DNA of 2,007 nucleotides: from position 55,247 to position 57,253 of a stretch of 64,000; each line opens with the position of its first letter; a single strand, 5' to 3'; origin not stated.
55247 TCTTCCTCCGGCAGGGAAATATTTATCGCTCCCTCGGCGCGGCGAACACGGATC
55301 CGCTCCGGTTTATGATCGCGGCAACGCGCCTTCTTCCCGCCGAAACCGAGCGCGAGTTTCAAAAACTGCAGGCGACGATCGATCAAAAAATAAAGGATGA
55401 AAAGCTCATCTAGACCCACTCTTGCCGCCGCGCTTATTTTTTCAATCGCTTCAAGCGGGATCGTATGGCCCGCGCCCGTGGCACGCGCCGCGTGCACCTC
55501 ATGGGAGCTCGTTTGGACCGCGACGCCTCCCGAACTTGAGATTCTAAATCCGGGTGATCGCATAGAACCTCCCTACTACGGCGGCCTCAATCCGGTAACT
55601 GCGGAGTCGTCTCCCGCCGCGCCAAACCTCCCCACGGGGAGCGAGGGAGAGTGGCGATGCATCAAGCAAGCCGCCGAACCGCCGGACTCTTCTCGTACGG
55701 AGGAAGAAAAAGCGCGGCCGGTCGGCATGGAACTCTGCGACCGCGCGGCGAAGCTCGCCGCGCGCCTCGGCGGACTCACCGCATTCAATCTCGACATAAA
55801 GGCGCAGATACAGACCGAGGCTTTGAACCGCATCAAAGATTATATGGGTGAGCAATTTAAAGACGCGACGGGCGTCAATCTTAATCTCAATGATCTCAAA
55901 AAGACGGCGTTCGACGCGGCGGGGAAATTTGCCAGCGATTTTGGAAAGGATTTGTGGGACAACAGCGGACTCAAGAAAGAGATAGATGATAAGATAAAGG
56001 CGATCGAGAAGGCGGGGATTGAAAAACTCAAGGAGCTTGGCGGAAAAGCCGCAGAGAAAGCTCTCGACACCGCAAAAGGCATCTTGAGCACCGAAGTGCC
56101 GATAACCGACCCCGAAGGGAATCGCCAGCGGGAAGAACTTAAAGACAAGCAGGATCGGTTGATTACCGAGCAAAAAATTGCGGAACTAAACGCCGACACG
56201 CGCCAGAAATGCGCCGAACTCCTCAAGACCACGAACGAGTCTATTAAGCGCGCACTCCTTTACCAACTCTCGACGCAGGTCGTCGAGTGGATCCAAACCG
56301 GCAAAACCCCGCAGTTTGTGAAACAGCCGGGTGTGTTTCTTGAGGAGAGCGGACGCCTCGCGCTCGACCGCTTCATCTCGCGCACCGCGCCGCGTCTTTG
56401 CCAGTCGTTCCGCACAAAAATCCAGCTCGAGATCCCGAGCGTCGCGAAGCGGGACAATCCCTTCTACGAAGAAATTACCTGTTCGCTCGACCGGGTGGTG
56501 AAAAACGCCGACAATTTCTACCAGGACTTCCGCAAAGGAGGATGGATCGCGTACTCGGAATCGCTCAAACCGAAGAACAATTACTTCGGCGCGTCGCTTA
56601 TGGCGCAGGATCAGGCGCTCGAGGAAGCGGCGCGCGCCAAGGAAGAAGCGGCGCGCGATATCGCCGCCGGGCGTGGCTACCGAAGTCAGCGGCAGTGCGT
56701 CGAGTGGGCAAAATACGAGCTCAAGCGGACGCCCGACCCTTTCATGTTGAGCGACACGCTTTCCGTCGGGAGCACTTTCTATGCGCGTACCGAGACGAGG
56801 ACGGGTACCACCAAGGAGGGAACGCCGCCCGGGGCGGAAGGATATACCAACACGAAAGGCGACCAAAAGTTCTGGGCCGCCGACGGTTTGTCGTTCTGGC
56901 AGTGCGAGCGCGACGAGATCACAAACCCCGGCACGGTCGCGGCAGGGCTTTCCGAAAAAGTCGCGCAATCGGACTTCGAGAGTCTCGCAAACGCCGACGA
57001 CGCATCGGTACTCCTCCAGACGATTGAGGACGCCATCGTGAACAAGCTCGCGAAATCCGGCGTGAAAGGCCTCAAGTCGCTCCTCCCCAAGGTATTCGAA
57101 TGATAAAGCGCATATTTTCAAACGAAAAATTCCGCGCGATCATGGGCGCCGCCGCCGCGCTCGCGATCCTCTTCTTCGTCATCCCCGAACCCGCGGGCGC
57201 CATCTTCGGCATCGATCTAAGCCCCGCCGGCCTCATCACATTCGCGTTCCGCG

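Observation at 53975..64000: Compact Gram-positive-style type IV secretion / conjugation-like gene cluster without relaxase or coupling protein in view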

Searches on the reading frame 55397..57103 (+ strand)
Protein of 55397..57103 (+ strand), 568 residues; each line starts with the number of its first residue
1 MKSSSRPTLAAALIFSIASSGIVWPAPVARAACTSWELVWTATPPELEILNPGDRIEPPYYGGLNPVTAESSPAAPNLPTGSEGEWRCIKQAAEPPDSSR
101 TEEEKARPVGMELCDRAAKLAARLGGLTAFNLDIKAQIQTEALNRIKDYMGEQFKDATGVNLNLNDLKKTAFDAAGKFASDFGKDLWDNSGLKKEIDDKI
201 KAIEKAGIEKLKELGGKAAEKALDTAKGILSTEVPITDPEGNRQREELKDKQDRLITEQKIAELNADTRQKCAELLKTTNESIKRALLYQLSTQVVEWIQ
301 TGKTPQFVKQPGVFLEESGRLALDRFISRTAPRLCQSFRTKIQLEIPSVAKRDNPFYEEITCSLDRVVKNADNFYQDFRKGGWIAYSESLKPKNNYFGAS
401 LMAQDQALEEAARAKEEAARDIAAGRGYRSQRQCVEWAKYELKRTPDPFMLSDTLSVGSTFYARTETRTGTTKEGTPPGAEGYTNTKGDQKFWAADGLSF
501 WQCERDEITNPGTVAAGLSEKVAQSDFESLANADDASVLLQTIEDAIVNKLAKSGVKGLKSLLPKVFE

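Call 3: search_protein_families(library=pfam, proteins=[window:55397-57103:+], max_evalue=0.1)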
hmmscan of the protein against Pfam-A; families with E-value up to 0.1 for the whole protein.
window:55397-57103:+ (568 aa): 0 families

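Call 4: search_protein_families(library=ncbifam, proteins=[window:55397-57103:+], max_evalue=0.1)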
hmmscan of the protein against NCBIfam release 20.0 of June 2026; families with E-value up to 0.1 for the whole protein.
window:55397-57103:+ (568 aa): 1 family
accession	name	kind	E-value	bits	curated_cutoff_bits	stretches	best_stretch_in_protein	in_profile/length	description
NF003057.0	PRK03975.1-5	subfamily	0.017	14.8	168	0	242-286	8-51/134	putative transcriptional regulator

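Call 31: search_solved_structures(query=A1, max_evalue=1)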
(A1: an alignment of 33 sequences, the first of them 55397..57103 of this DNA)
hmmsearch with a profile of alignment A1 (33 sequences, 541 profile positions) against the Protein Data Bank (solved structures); distinct sequences matched with E-value up to 1: 79 (the best 60 are shown).
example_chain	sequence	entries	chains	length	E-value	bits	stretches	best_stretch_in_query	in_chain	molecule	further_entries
9y5h_B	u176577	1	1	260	0.00046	22.5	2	380-529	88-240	sc-t-SNARE-diff-#3.3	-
2ch7_A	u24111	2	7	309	0.00054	22.3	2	390-525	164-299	METHYL-ACCEPTING CHEMOTAXIS PROTEIN | Methyl-accepting chemotaxis protein 2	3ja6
2ch7_B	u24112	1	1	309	0.00061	22.1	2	390-525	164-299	METHYL-ACCEPTING CHEMOTAXIS PROTEIN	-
9q9h_A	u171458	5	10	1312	0.00072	21.9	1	390-535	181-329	DNA repair protein RAD50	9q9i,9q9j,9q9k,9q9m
3ja6_H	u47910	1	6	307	0.00083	21.7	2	390-525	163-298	Methyl-accepting chemotaxis protein 2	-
4tql_A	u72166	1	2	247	0.00086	21.6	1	384-527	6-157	Three helix bundle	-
4uxv_A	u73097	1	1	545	0.0043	19.3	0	363-532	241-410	SEPTATION RING FORMATION REGULATOR EZRA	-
6gaj_A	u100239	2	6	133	0.0083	18.4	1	417-524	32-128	Outer capsid protein sigma-1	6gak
8gl3_A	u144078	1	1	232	0.011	18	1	387-529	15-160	pRLB-519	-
9c3c_D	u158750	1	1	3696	0.016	17.4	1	349-534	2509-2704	Dystrophin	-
7zr2_A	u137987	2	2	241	0.018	17.3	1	380-514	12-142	Spike protein S2',Chimeric protein mimic of SARS-CoV-2 Spike HR1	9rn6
8qad_A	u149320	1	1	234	0.018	17.3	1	405-513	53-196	sc-apCC-6-LLIA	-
6fia_A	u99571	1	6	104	0.02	17.1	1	456-528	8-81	LINE-1 retrotransposable element ORF1 protein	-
6gao_A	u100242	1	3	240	0.022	17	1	420-533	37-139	Outer capsid protein sigma-1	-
5szs_A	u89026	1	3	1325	0.022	16.9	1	371-533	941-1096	Spike glycoprotein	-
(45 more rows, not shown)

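Call 35: search_protein_families(library=pfam, alignment_id=A1, max_evalue=0.01)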
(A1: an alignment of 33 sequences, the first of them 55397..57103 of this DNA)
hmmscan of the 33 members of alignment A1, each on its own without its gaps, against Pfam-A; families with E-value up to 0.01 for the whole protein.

A. member 1, window:55397-57103:+ (568 aa): 0 families

B. families by the number of members that match (of 33 scanned): 5 families
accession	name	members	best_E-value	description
PF20310.4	HTH_Tnp_2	1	9.8e-05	Transposon related HTH domain protein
PF07860.16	CCD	1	0.00032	WisP family C-Terminal Region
PF04108.17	ATG17_like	1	0.0015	Autophagy protein ATG17-like domain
PF13094.11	CENP-Q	1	0.0029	CENP-Q, a CENPA-CAD centromere complex subunit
PF01145.31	Band_7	1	0.008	SPFH domain / Band 7 family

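Call 44: find_homologous_proteins(query=window:55397-57103:+, max_evalue=0.00001)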
Query window:55397-57103:+ (568 aa): 11 proteins with E <= 0.00001 among 8000 candidates.
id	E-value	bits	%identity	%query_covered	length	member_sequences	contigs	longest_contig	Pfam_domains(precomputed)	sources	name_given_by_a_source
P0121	0.0e+0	1272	100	100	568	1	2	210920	-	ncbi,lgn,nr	ncbi:MAG: hypothetical protein HYU81_01715 [Candidatus Brennerbacteria bacterium]|nr:hypothetical pr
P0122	4.2e-234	797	64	100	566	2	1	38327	-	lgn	-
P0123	3.4e-147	510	45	95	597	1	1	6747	-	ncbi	-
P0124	1.0e-130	455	41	99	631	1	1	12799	-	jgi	jgi:hypothetical protein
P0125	8.9e-129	449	47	83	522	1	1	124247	-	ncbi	ncbi:MAG: hypothetical protein V1696_00280 [Candidatus Jorgensenbacteria bacterium]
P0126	5.0e-126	440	46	83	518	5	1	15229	-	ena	-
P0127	3.7e-125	437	46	83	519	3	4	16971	-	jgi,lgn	-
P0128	2.0e-122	428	42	99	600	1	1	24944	-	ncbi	ncbi:MAG: hypothetical protein V1656_01290 [Candidatus Jorgensenbacteria bacterium]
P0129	7.6e-122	426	41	98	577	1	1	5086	-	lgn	-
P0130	1.3e-112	396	38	100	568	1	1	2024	-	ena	-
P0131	1.0e-104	369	43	80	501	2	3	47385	-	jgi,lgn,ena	-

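Call 54: predict_structure(alignment_id=A6)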
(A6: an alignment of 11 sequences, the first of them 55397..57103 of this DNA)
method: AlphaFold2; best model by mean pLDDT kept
length: 568 residues; sequences in the alignment: 11
mean_pLDDT: 44.2   pTM: 0.22
mean pLDDT of the five models: 44.2, 43.1, 42.4, 39.8, 38.5
residues with pLDDT >= 90: 0; 70-90: 37; 50-70: 130; < 50: 401
segments of 3 or more residues with pLDDT < 50: 1-13, 15-31, 42-65, 76-81, 92-246, 255-257, 259-276, 278-280, 325-327, 329-405, 425-431, 473-476, 509-560, 566-568
pLDDT, mean of each block of 10 residues (from residue 1): 40 45 34 59 40 33 45 48 57 42 41 34 27 32 37 36 35 30 36 42 38 31 28 33 46 49 46 48 53 54 57 51 49 34 27 33 32 37 28 32 48 57 45 70 67 68 75 50 59 79 66 37 34 35 42 44 44
secondary structure, 60 per line:
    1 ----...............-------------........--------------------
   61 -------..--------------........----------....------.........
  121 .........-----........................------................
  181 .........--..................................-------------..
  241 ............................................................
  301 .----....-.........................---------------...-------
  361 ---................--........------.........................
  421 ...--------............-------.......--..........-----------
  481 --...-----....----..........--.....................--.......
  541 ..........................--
elements in order: H5-19 E33-40 E84-91 H102-105 H112-129 H135-158 H165-189 H192-225 H239-301 H306-309 H311-335 H364-379 H382-389 H396-423 E432-443 E454-457 E460-469 E483-485 E491-494 E499-508 H511-531 H534-566

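Call 94: search_protein_representatives(protein=window:55397-57103:+)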
Query: 568 residues. Proteins with E-value up to 0.001 (for the whole library): 2306; up to 1e-10: 900; up to 1e-30: 70. The best 150 are listed.
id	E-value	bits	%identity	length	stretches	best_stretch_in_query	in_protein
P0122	1.3e-234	796.5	65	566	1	1-566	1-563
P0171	8.6e-141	486.8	46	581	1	13-563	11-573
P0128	6.2e-123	427.9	47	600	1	17-566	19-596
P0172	6.2e-119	414.7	41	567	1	12-567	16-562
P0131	3.3e-105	369.4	46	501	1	102-567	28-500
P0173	4.6e-97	342.5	39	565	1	25-563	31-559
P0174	4.5e-96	339.2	38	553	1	16-564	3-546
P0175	3.3e-95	336.4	37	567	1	28-564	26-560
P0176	7.8e-86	305.4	42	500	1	108-564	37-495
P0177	2.1e-85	304.0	39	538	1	108-565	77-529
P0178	4.9e-71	256.6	36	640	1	62-565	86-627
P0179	3.1e-68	247.3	38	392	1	12-384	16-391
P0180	5.0e-67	243.4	40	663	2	81-441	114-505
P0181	2.2e-65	237.9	37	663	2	86-447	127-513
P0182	4.7e-62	227.0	41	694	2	185-440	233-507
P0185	1.6e-56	208.7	35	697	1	72-565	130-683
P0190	3.6e-39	151.4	33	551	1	277-562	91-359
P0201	2.2e-35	138.9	38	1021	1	267-561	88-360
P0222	1.8e-32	129.3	28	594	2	144-566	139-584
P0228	9.6e-32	126.9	38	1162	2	281-437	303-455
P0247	5.4e-30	121.2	36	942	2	234-435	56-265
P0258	1.3e-29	119.9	28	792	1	279-562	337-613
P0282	4.0e-28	115.0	35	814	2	238-434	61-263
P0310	4.9e-27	111.4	36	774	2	281-448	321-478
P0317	7.0e-27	110.9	36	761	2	281-436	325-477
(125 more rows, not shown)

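Call 95: list_cluster_members(proteins=[P0185, P0190, P0201, P0228, P0247, P0258, P0282, P0310, P0317, P0222])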
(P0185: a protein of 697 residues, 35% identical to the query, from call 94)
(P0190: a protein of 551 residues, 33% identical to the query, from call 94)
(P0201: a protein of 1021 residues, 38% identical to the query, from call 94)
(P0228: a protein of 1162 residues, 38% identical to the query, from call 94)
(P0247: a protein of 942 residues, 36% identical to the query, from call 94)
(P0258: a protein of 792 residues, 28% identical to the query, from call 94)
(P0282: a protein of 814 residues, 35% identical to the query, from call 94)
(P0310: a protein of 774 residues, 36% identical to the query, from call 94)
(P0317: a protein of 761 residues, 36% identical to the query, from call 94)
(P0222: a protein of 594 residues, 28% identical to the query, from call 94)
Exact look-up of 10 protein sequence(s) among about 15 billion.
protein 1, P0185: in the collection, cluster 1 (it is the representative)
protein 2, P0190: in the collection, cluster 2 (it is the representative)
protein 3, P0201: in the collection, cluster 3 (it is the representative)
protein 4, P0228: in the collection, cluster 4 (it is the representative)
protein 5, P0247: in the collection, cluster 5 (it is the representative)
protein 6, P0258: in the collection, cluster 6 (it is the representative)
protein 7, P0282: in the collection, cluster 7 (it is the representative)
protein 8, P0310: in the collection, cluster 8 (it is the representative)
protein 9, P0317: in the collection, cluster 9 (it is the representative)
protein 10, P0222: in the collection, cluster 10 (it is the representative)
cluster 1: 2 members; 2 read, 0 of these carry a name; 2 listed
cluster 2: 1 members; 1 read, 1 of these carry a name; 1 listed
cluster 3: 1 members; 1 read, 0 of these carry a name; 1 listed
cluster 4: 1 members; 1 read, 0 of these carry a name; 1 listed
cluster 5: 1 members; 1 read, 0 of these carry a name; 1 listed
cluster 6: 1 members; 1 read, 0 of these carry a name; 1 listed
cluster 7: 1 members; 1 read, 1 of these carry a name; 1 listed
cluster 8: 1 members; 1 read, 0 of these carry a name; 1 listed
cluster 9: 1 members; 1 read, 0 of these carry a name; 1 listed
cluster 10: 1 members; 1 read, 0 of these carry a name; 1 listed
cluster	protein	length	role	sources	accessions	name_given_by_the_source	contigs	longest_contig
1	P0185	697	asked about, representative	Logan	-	-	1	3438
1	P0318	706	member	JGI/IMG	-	-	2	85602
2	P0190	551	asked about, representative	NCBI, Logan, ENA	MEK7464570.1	MAG: hypothetical protein AAB617_02205 [Patescibacteria group bacterium]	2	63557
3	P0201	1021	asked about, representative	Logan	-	-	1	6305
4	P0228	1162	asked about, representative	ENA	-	-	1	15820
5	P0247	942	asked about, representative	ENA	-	-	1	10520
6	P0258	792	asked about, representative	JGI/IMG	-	-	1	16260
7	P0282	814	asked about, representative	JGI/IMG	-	hypothetical protein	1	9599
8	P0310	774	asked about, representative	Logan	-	-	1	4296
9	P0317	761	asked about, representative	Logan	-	-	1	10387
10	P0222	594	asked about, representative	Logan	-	-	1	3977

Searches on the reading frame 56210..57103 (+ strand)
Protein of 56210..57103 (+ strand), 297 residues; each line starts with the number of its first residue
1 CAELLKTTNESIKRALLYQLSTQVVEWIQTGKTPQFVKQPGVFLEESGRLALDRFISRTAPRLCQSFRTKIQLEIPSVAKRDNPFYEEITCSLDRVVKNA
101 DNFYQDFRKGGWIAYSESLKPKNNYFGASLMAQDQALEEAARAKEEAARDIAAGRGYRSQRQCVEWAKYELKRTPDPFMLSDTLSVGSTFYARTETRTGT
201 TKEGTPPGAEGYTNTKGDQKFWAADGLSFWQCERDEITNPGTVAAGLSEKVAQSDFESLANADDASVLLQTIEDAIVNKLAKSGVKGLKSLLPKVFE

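Call 98: search_solved_structures(query=A11, max_evalue=10)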
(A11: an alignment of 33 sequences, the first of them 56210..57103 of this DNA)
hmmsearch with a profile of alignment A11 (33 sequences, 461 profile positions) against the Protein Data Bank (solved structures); distinct sequences matched with E-value up to 10: 178 (the best 60 are shown).
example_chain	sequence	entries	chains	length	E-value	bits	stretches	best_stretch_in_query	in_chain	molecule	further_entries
4tql_A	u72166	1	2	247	5.8e-06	29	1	261-441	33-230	Three helix bundle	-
6gaj_A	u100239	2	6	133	0.00024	23.7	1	349-447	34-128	Outer capsid protein sigma-1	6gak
9y5h_B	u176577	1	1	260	0.00029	23.4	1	302-452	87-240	sc-t-SNARE-diff-#3.3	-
8qox_B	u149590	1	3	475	0.00051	22.6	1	318-442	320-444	Conserved membrane protein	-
2ch7_B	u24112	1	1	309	0.00068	22.2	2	258-449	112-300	METHYL-ACCEPTING CHEMOTAXIS PROTEIN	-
2ch7_A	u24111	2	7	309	0.0007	22.2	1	258-449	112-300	METHYL-ACCEPTING CHEMOTAXIS PROTEIN | Methyl-accepting chemotaxis protein 2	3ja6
3ja6_H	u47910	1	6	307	0.00078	22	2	258-449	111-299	Methyl-accepting chemotaxis protein 2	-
6gao_A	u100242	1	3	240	0.00079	22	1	338-455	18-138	Outer capsid protein sigma-1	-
7zr2_A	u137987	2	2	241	0.0029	20.1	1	310-439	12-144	Spike protein S2',Chimeric protein mimic of SARS-CoV-2 Spike HR1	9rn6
9q9h_A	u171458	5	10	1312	0.0045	19.5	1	310-457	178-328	DNA repair protein RAD50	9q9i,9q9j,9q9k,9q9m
6zff_A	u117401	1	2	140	0.0058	19.1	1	303-405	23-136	DNA double-strand break repair Rad50 ATPase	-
8gl3_A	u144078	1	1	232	0.0058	19.1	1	307-447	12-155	pRLB-519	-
9y5f_B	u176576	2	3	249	0.0068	18.9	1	304-451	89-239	sc-t-SNARE-5.s.8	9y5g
2fic_A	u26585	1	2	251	0.0078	18.7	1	277-452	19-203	Myc box-dependent-interacting protein 1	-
4hpq_C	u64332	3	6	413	0.0083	18.6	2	329-453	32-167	Atg17 | KLTH0D15642p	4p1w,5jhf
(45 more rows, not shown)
